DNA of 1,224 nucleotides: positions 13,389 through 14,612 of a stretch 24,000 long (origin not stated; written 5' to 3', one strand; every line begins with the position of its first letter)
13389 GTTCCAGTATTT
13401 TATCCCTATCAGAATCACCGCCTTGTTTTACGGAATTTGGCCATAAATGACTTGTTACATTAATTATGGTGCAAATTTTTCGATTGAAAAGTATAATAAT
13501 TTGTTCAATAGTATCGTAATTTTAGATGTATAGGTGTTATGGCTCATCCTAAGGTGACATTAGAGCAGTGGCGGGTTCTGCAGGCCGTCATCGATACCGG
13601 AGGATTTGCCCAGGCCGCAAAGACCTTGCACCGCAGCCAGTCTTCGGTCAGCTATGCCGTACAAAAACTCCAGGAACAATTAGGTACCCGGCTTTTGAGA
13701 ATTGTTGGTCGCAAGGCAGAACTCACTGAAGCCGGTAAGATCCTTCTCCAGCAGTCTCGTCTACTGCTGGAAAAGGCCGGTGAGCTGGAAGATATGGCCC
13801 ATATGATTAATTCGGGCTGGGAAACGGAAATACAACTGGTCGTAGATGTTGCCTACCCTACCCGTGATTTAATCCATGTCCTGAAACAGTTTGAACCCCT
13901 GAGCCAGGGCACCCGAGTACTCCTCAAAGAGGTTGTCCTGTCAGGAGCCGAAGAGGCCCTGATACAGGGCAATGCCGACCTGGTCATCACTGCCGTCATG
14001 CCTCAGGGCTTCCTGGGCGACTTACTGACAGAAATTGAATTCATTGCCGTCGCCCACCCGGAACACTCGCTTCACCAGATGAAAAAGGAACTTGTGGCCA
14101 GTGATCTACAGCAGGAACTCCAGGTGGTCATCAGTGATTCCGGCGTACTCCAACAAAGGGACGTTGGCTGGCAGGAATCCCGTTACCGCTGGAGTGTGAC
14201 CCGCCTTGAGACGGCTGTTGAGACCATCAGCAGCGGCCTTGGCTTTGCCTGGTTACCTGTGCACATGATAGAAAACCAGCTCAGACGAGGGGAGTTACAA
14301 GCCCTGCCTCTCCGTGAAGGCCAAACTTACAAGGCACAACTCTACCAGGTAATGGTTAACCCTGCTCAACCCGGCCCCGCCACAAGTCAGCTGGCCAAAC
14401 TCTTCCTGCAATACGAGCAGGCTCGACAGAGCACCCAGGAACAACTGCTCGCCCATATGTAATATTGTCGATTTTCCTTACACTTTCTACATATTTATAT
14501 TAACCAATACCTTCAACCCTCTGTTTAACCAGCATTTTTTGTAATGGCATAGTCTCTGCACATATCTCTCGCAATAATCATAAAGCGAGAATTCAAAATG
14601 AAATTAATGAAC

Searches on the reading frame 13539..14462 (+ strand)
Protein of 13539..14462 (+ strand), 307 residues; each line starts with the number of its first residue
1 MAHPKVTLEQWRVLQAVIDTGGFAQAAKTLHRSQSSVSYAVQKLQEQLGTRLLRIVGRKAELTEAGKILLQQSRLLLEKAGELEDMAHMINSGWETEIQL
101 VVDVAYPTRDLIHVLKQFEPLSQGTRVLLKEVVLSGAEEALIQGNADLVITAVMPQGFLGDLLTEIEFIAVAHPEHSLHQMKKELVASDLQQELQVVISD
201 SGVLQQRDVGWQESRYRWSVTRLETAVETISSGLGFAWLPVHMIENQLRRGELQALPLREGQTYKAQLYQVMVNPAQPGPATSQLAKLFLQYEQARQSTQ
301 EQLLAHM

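Call 90: search_protein_families(library=pfam, proteins=[window:13539-14462:+], max_evalue=0.00001)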
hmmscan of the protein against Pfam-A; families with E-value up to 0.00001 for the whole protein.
window:13539-14462:+ (307 aa): 2 families
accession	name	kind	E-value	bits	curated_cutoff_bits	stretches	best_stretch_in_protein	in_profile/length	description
PF03466.25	LysR_substrate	-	1.1e-19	71.1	28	1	94-291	4-206/209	LysR substrate binding domain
PF00126.33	HTH_1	-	5.8e-18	65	26.6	1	8-67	1-60/60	Bacterial regulatory helix-turn-helix protein, lysR family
